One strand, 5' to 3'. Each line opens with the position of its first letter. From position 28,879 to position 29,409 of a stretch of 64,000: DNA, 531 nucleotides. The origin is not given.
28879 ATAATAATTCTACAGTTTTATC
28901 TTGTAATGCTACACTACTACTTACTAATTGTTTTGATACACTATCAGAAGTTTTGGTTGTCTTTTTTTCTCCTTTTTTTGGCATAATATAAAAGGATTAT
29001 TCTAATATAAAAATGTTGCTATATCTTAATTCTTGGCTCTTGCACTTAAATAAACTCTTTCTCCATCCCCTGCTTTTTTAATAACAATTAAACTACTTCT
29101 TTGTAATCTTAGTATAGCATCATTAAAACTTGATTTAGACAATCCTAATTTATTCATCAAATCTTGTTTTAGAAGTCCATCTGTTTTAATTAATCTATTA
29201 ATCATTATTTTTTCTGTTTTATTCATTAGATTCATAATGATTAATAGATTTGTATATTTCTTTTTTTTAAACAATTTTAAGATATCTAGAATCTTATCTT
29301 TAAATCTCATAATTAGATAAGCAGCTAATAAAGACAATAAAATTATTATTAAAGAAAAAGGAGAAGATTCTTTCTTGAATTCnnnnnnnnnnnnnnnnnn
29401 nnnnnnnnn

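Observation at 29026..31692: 888-aa secreted Cys-rich repeat protein fused to TM segments, a JAMM-type metal motif and a C-terminal winged-helix domain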

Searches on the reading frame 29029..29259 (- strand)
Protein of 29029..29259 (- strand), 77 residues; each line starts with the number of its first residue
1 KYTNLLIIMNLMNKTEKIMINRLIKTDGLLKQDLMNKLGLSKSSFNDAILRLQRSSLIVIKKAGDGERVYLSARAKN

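Call 57: search_solved_structures(query=A6, max_evalue=1, show_alignments=2)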
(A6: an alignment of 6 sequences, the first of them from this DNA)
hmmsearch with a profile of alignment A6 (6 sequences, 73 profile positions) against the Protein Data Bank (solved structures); distinct sequences matched with E-value up to 1: 68 (the best 60 are shown).
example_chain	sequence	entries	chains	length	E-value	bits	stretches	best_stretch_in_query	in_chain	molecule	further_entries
2yu3_A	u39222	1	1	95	8.4e-05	25.6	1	15-66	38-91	DNA-directed RNA polymerase III 39 kDa polypeptide F variant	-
2dk5_A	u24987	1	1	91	0.00018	24.5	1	15-66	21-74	DNA-directed RNA polymerase III 39 kDa polypeptide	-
7ueb_E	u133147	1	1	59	0.00033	23.7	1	18-59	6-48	PscE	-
7a6h_P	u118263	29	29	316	0.0018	21.3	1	15-65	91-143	DNA-directed RNA polymerase III subunit RPC6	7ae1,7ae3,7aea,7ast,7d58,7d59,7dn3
7dvn_A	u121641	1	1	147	0.0069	19.5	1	18-66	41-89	MarR family transcriptional regulator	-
9j8g_A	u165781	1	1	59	0.0094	19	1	16-56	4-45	Z-DNA-binding protein 1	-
4fht_A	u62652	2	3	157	0.011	18.9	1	18-59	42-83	PcaV transcriptional regulator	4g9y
1j75_A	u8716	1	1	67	0.012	18.7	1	16-56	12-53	Tumor Stroma and Activated Macrophage Protein DLM-1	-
6cmv_A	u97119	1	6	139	0.015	18.4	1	5-64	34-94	Transcriptional regulator Lrs14-like protein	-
7pbu_A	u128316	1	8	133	0.018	18.1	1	9-59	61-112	Holliday junction ATP-dependent DNA helicase RuvA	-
1d8l_A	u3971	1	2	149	0.02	18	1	9-59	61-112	PROTEIN (HOLLIDAY JUNCTION DNA HELICASE RUVA)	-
3jth_A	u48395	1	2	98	0.023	17.8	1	8-65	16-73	Transcription activator HlyU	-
5znx_A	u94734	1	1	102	0.026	17.6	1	8-65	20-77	Transcriptional activator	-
2heo_A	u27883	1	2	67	0.032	17.3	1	16-56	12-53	Z-DNA binding protein 1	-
4ija_A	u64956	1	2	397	0.034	17.2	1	10-59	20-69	XylR protein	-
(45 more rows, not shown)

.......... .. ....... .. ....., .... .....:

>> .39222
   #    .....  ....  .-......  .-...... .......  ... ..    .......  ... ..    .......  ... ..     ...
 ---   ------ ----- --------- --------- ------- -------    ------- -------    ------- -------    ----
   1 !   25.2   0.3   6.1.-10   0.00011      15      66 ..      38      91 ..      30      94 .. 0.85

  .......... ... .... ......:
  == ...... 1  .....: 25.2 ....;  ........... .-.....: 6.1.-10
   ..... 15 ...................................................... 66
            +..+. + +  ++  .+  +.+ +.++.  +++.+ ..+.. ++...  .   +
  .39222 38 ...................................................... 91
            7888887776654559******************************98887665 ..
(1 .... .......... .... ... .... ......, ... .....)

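Call 58: search_protein_families(library=pfam, alignment_id=A6, max_evalue=1)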
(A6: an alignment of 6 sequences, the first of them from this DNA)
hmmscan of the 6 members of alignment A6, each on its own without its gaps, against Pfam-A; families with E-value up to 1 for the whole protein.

A. member 1, seq(77 aa): 8 families
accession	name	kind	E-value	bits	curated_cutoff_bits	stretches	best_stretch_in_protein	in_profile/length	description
PF13412.12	HTH_24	-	0.00079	19.4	21.9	1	12-58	1-47/48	Winged helix-turn-helix DNA-binding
PF24741.1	AlkZ-rel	-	0.0094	15.9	26.5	1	11-62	99-154/221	AlkZ related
PF12802.13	MarR_2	-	0.011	16.3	27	1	20-68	11-60/61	MarR family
PF16284.10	DUF4930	-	0.031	14.8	25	1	29-70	77-119/144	Domain of unknown function (DUF4930)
PF10061.14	DUF2299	-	0.034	14.3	22.8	1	15-38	101-124/138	Uncharacterized conserved protein (DUF2299)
PF06969.22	HemN_C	-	0.037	14.5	24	1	16-61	8-54/67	HemN C-terminal domain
PF05361.17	PP1_inhibitor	-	0.049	14.2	22.4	1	10-46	96-132/141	PKC-activated protein phosphatase-1 inhibitor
PF00392.27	GntR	-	0.07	13.2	27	1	29-62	24-58/64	Bacterial regulatory proteins, gntR family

B. families by the number of members that match (of 6 scanned): 47 families (the first 25 are shown)
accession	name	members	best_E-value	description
PF13412.12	HTH_24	4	0.00021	Winged helix-turn-helix DNA-binding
PF12802.13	MarR_2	4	0.0012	MarR family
PF24741.1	AlkZ-rel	4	0.0029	AlkZ related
PF01978.25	TrmB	3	0.00037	Sugar-specific transcriptional regulator TrmB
PF13545.12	HTH_Crp_2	3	0.0028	Crp-like helix-turn-helix domain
PF00392.27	GntR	3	0.02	Bacterial regulatory proteins, gntR family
PF02002.24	TFIIE_alpha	2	8.1e-05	TFIIE alpha subunit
PF22381.2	Staph_reg_Sar_Rot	2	0.00024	Transcriptional regulator SarA/Rot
PF06969.22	HemN_C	2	0.0058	HemN C-terminal domain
PF14394.12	DUF4423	2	0.02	Domain of unknown function (DUF4423)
PF16284.10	DUF4930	2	0.031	Domain of unknown function (DUF4930)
PF10061.14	DUF2299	2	0.034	Uncharacterized conserved protein (DUF2299)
PF05361.17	PP1_inhibitor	2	0.049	PKC-activated protein phosphatase-1 inhibitor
PF22451.2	NirdL-like_HTH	1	0.00045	Siroheme decarboxylase NirDL-like HTH domain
PF24409.1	wHTH-PRTase_assc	1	0.0009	wHTH-PRTase associated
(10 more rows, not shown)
